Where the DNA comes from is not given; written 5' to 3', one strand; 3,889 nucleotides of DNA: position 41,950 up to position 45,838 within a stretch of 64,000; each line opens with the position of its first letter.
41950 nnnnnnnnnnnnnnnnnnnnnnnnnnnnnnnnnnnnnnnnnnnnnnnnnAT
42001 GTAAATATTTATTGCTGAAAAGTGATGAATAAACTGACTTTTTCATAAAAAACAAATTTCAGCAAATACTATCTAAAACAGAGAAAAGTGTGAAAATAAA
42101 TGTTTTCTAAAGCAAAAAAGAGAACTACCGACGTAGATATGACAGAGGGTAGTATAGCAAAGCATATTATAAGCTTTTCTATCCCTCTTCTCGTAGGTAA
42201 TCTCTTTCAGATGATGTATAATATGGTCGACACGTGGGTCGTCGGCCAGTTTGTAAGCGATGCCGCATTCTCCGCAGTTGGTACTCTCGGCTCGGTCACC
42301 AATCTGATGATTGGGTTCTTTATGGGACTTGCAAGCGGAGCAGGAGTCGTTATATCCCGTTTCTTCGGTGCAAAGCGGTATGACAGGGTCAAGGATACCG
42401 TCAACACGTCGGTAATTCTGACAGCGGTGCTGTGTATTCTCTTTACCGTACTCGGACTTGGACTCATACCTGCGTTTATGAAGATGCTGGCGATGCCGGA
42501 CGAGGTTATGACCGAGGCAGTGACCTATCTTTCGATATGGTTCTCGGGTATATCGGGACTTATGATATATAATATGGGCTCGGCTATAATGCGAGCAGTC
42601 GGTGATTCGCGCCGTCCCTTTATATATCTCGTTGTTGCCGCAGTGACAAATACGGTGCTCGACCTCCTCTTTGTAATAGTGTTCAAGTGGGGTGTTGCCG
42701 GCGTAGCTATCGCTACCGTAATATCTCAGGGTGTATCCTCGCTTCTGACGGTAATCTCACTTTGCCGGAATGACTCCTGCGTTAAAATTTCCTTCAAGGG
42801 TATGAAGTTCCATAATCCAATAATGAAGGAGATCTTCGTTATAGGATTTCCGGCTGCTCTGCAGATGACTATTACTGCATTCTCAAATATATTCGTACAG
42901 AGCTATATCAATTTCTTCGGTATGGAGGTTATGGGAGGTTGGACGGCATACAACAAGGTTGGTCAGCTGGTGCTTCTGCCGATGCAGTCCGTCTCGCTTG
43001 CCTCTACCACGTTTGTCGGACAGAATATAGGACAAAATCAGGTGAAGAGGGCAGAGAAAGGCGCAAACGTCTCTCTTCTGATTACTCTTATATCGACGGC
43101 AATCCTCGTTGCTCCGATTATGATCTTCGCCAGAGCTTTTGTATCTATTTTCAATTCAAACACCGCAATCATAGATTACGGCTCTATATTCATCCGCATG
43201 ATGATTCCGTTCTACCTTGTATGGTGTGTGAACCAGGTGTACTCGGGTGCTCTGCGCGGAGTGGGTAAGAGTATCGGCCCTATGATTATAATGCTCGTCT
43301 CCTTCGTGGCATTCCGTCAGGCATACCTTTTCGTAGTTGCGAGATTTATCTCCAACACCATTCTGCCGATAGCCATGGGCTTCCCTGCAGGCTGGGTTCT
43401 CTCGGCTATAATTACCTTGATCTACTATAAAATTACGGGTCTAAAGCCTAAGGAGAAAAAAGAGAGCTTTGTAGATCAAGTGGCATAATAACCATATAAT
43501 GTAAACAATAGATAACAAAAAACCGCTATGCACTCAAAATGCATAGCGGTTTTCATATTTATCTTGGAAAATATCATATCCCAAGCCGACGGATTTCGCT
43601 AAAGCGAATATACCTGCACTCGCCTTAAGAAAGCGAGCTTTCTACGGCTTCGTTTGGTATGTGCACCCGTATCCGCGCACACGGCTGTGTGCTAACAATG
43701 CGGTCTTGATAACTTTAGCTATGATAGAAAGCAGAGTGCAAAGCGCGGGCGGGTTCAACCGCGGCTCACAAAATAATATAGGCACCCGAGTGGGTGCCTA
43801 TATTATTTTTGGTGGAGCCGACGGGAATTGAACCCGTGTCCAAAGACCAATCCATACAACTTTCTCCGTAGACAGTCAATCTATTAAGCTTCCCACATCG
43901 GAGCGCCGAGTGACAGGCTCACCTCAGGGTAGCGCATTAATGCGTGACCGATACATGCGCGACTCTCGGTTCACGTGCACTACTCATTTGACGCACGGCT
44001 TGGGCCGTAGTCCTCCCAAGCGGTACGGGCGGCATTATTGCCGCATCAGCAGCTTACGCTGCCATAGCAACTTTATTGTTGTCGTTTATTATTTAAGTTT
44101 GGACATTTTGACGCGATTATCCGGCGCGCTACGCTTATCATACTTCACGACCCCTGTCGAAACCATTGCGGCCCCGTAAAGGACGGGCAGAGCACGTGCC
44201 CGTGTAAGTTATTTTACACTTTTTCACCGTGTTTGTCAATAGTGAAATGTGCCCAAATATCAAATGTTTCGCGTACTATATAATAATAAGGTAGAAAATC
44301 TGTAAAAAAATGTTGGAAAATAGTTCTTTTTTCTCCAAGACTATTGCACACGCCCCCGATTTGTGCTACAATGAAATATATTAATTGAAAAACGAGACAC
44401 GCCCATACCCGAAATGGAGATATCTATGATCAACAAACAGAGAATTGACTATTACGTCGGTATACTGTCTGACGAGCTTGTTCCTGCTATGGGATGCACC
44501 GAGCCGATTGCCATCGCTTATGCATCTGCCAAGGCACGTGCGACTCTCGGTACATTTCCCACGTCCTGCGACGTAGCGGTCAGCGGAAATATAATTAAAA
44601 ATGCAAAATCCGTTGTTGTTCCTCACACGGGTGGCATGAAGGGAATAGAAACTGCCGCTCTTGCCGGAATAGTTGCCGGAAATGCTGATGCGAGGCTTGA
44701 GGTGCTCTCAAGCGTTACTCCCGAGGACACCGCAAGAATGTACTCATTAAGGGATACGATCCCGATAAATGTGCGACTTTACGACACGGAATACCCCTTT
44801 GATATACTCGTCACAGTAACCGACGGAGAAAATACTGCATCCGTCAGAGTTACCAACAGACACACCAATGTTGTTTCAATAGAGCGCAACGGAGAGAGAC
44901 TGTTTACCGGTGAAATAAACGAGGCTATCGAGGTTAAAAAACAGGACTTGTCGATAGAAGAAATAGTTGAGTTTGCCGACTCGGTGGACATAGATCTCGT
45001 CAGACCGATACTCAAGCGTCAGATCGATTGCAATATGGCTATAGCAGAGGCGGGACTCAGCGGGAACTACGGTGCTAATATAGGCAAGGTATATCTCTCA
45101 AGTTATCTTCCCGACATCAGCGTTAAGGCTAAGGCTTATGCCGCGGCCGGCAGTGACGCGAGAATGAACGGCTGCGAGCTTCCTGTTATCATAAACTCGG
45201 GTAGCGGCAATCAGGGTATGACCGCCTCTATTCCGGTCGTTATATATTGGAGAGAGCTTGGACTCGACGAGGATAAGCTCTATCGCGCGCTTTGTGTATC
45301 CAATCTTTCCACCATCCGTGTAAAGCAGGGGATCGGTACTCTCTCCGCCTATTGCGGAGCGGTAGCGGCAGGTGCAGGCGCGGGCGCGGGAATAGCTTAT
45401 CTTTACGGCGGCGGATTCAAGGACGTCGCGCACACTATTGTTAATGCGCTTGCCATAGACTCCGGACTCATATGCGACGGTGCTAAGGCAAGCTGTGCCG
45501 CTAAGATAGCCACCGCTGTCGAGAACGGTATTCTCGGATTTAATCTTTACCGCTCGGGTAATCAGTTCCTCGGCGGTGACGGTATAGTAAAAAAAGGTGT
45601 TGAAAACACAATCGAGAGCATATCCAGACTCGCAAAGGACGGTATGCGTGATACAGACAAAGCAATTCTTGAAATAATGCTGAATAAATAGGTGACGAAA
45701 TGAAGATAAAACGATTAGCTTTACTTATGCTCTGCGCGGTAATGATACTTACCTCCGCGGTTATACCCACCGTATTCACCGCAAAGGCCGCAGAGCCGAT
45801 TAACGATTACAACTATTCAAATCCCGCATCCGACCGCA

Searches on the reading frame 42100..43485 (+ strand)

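Call 7: search_protein_families(library=pfam, proteins=[window:42100-43485:+], max_evalue=0.001)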
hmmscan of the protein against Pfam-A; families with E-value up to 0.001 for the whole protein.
window:42100-43485:+ (462 aa): 2 families
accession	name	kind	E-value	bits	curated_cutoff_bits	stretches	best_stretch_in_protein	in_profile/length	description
PF01554.23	MatE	-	5.8e-52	176.1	24.9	2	29-189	1-160/161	MatE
PF03023.19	MurJ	-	1.6e-08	34.1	27.4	1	21-237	197-413/451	Lipid II flippase MurJ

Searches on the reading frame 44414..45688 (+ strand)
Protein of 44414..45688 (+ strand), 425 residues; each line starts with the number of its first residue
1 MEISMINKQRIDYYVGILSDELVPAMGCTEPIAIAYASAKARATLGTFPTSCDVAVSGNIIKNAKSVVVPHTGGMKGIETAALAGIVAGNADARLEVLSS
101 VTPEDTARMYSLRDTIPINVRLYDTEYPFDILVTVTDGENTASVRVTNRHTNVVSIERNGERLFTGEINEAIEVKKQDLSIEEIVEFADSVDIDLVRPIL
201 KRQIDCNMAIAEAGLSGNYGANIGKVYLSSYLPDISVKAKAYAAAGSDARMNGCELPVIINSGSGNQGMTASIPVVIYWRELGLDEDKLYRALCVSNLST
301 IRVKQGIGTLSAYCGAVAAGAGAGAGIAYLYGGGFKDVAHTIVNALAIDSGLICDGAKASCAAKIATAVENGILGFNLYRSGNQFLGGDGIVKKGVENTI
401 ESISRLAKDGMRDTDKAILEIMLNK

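Call 7: search_protein_families(library=pfam, proteins=[window:44414-45688:+], max_evalue=0.001)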
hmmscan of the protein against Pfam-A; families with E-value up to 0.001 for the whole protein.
window:44414-45688:+ (425 aa): 1 family
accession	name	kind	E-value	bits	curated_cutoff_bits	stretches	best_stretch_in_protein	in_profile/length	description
PF03313.21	SDH_alpha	-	4.3e-61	207.3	26.4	1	94-420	3-260/260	Serine dehydratase alpha chain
